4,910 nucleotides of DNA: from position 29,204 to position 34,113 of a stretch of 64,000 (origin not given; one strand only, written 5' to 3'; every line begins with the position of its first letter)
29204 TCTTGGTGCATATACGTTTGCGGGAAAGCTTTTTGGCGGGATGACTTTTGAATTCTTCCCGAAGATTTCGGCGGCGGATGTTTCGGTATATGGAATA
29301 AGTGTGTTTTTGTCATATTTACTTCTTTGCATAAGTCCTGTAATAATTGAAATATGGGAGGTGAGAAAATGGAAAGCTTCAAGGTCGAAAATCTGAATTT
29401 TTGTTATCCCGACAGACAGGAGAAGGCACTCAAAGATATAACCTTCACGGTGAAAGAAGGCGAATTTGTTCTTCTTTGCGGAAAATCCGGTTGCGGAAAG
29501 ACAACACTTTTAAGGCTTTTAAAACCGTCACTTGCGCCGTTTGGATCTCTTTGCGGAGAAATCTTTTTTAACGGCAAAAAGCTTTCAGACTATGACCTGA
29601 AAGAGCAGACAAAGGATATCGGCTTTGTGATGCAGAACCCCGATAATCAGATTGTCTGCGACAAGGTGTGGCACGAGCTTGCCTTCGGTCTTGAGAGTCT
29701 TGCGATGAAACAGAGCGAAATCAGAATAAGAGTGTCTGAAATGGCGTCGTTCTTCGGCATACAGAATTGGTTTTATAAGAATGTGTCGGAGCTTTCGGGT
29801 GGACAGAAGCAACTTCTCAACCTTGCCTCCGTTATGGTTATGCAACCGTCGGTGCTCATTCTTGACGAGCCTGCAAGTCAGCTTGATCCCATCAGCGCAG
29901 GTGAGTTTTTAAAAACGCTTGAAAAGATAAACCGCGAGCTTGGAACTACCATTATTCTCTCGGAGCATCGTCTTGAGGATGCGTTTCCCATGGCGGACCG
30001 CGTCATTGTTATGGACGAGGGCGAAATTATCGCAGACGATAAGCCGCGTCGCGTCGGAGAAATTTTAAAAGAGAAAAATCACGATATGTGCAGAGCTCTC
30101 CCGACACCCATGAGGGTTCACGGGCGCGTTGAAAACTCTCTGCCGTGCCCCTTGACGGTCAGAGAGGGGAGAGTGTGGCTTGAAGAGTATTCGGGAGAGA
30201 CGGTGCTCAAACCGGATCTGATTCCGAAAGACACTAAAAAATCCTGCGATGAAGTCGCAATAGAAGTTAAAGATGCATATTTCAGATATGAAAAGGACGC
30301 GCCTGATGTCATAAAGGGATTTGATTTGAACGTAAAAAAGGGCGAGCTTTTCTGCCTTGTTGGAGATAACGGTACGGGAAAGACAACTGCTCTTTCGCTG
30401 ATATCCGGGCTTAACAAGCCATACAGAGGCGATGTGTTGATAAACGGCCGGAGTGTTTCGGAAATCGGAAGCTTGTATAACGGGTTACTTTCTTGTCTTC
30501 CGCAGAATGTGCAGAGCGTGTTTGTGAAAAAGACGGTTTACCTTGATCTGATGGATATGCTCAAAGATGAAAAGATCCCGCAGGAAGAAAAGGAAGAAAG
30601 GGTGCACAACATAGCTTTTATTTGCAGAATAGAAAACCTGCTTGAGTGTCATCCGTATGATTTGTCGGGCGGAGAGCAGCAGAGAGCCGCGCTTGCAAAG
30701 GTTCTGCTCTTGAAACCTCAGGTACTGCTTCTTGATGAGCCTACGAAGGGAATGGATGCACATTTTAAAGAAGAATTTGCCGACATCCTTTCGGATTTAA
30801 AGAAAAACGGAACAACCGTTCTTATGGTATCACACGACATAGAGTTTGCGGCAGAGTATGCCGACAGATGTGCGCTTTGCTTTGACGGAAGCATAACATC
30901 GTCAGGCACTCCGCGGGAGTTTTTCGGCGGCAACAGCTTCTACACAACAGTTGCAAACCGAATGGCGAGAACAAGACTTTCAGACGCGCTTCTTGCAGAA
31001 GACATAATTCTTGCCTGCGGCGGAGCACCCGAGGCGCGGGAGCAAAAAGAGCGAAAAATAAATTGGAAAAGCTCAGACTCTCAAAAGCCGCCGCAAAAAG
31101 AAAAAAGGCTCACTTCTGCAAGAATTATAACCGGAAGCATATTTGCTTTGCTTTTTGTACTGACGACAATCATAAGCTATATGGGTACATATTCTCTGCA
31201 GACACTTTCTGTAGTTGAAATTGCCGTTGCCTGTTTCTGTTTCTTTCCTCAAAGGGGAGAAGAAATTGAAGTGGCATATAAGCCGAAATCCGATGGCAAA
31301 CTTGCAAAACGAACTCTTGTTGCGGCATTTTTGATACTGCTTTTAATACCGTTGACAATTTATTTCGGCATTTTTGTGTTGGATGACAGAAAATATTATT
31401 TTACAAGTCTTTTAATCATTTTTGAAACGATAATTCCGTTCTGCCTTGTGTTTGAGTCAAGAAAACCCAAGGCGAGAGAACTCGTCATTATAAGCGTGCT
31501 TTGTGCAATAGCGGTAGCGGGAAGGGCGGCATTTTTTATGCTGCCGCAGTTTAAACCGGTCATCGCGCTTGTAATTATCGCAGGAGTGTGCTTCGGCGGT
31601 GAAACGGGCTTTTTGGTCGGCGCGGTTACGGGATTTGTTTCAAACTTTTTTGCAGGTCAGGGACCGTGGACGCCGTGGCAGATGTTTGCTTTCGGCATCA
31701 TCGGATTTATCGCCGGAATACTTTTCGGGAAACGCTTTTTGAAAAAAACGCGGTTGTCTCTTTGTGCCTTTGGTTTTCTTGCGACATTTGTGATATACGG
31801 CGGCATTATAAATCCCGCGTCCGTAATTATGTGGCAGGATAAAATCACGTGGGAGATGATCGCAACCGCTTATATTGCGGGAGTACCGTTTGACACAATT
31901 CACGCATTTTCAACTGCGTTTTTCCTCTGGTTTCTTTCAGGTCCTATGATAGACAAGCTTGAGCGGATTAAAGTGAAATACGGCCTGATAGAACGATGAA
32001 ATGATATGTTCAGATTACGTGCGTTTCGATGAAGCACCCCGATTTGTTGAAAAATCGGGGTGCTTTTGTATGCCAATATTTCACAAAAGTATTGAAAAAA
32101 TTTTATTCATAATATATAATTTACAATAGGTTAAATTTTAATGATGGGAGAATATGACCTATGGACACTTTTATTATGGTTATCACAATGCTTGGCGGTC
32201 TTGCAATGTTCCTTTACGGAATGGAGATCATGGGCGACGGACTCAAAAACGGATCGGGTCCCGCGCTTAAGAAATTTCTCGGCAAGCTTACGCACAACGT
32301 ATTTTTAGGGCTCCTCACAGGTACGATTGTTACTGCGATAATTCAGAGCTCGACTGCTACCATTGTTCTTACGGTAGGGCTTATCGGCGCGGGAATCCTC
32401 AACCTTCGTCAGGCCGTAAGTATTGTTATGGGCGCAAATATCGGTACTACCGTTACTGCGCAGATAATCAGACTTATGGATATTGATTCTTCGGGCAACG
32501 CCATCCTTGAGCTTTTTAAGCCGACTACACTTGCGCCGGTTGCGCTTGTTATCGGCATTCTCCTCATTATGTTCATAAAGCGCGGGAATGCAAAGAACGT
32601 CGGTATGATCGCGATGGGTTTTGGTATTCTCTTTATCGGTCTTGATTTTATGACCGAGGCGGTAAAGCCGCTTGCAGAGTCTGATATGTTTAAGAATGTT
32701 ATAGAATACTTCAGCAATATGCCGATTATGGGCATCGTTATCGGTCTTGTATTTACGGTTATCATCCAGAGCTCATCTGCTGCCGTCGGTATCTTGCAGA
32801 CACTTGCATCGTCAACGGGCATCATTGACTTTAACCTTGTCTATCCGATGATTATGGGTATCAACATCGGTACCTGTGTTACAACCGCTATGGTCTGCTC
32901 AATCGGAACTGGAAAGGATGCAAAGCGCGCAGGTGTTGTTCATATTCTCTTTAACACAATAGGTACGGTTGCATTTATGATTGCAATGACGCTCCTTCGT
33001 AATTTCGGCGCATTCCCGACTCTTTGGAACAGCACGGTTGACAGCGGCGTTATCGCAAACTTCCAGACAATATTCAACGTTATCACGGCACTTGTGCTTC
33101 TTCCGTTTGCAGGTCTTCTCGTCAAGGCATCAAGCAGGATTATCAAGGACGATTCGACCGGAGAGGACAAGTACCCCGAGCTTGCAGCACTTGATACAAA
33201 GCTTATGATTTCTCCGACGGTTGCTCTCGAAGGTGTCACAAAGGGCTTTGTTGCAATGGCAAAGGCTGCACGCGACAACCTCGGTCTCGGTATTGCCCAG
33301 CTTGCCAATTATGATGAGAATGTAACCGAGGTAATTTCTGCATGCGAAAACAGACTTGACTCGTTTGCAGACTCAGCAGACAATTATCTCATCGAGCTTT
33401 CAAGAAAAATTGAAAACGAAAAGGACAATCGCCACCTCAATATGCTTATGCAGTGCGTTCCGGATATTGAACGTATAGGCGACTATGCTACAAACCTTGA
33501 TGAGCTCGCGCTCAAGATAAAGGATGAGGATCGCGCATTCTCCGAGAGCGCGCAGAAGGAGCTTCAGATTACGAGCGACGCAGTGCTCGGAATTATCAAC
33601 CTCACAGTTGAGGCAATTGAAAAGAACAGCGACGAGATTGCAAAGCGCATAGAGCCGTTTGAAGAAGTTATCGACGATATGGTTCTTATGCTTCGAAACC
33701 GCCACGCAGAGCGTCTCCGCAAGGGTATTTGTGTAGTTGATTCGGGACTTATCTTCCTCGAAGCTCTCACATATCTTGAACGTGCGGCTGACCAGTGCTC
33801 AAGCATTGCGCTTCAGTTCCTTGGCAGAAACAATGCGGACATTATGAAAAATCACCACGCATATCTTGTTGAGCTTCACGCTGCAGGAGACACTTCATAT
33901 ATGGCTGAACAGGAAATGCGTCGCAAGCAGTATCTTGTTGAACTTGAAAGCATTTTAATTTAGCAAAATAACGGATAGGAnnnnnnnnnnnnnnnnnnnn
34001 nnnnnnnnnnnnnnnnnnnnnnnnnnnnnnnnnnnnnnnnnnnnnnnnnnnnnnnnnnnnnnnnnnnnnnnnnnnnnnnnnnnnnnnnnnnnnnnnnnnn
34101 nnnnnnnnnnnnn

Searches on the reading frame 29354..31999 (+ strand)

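Call 65: search_protein_families(library=pfam, proteins=[window:29354-31999:+], max_evalue=0.00001)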
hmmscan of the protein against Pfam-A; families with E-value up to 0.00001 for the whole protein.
window:29354-31999:+ (881 aa): 13 families
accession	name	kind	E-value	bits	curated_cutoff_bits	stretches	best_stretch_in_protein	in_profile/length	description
PF00005.33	ABC_tran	-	4.3e-56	189.7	25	2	321-464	2-136/137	ABC transporter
PF13304.12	AAA_21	-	3.1e-19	70.6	27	1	426-497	227-301/304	AAA domain, putative AbiEii toxin, Type IV TA system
PF12822.12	ECF_trnsprt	-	2.3e-10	41.2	30.7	1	708-852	1-159/169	ECF transporter, substrate-specific component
PF07155.17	ECF-ribofla_trS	-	8.6e-10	39.3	26.7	1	707-855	4-160/172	ECF-type riboflavin transporter, S component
PF02463.25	SMC_N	-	5.8e-09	36.1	40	0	69-197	110-191/220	RecF/RecN/SMC N terminal domain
PF20221.3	DUF6580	-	7.9e-07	29.9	27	1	708-863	5-150/162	Family of unknown function (DUF6580)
PF13191.12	AAA_16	-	1.5e-06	29.3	32.6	0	21-61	7-49/167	AAA ATPase domain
PF13476.12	AAA_23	-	1.6e-06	29.4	27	0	28-57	14-40/201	AAA domain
PF13238.12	AAA_18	-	1.8e-06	28.8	29.4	0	39-83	1-44/128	AAA domain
PF13481.12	AAA_25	-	2.4e-06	27.8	27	0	32-53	29-50/195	AAA domain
PF13401.12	AAA_22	-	2.6e-06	28.2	27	0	36-175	5-95/130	AAA domain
PF13175.12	AAA_15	-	4.1e-06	27.1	32.1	0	325-353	19-46/374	AAA ATPase domain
PF03193.22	RsgA_GTPase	-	6.7e-06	26.5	30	0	20-60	91-130/174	RsgA GTPase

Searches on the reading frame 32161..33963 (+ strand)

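Call 65: search_protein_families(library=pfam, proteins=[window:32161-33963:+], max_evalue=0.00001)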
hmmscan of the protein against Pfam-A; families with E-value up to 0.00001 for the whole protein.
window:32161-33963:+ (600 aa): 2 families
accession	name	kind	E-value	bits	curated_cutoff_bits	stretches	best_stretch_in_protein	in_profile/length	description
PF02690.20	Na_Pi_cotrans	-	2.6e-58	196.3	29.1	2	16-165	1-136/137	Na+/Pi-cotransporter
PF01895.24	PhoU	-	5.9e-17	62.3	23.5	2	472-550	5-86/89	PhoU domain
